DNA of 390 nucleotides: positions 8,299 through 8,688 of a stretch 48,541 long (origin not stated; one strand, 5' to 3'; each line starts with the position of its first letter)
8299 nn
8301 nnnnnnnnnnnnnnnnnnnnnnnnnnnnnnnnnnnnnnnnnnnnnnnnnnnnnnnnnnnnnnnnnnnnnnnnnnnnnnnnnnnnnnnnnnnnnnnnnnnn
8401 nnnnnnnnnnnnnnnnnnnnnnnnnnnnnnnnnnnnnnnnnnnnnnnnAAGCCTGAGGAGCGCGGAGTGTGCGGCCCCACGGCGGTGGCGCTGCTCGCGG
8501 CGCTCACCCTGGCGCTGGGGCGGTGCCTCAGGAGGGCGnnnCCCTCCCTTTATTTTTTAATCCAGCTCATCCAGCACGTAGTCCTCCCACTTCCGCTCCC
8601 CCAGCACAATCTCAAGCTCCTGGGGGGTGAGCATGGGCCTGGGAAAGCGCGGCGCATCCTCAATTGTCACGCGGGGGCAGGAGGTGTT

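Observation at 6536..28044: Candidate archaeal nitrate-ammonification / extracytoplasmic electron-transfer island (Nap + HAO-type octahaem + decahaem cytochrome + haem-sensor TCS + TatA + Moco genes)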

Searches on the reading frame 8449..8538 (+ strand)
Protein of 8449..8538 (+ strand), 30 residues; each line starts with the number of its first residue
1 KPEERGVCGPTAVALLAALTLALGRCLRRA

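Call 82: search_protein_families(library=ncbifam, proteins=[window:8449-8538:+], max_evalue=10)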
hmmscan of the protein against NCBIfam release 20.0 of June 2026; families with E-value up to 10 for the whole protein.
seq(30 aa): 1 family
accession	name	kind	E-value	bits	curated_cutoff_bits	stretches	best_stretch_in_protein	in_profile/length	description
TIGR04288.2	CGP_CTERM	domain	0.024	15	21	1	7-25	1-19/20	CGP-CTERM sorting domain-containing protein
